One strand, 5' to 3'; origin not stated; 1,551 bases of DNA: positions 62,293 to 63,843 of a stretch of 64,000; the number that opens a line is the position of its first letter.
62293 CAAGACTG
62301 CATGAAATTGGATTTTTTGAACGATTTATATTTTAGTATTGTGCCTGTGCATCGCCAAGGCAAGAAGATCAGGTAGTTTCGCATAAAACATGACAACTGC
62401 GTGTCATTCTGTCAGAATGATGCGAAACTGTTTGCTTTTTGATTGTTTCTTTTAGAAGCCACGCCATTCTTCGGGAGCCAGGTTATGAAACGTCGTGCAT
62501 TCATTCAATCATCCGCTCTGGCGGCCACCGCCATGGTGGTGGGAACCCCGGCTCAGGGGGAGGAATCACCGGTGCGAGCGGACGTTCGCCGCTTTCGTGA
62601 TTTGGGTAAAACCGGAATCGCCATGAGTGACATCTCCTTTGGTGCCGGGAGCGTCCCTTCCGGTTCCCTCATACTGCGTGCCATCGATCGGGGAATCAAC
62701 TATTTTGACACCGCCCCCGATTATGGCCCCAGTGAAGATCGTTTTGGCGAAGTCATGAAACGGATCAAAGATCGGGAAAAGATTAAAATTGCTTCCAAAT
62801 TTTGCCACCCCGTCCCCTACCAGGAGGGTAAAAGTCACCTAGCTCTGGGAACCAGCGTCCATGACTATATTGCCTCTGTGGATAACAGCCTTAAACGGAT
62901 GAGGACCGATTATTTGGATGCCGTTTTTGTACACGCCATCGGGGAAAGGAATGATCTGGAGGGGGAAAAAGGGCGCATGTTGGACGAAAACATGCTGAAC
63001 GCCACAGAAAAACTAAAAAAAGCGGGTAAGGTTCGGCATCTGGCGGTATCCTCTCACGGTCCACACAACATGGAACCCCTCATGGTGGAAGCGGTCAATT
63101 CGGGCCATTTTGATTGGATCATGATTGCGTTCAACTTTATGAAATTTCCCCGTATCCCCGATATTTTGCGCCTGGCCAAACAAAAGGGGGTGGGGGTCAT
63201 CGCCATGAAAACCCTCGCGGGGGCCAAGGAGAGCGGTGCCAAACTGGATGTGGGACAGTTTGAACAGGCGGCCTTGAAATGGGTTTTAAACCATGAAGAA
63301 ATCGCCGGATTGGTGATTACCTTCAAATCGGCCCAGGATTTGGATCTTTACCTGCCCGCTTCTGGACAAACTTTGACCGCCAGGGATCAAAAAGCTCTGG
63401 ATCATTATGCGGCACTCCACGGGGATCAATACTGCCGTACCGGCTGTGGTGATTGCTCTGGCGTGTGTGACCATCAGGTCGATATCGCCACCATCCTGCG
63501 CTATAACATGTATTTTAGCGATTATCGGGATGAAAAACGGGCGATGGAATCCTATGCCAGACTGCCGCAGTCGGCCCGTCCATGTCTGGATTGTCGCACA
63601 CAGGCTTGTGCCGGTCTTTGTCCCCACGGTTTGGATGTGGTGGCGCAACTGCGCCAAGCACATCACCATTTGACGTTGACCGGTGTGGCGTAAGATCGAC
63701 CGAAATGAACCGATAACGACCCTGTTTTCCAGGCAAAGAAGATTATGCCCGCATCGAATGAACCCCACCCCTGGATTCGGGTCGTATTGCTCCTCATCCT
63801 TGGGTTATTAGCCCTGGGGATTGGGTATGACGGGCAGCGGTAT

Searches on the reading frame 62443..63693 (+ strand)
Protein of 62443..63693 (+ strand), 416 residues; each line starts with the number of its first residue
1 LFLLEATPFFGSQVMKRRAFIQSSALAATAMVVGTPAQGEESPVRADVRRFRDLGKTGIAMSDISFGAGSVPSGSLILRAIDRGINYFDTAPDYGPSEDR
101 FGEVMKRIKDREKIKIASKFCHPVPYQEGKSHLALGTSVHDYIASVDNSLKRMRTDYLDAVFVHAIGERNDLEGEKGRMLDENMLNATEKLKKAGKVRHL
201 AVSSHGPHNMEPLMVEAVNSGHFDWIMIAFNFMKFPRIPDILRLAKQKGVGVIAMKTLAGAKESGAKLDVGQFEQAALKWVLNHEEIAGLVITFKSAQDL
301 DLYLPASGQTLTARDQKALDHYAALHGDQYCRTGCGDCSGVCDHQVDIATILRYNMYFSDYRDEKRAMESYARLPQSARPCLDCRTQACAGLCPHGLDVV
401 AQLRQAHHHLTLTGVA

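Call 48: search_protein_families(library=pfam, proteins=[window:62443-63693:+], max_evalue=0.001)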
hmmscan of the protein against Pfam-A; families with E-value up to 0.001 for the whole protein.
window:62443-63693:+ (416 aa): 1 family
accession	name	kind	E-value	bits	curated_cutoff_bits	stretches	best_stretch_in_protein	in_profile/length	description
PF00248.27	Aldo_ket_red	-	1.3e-30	107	24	1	77-262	25-196/291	Aldo/keto reductase family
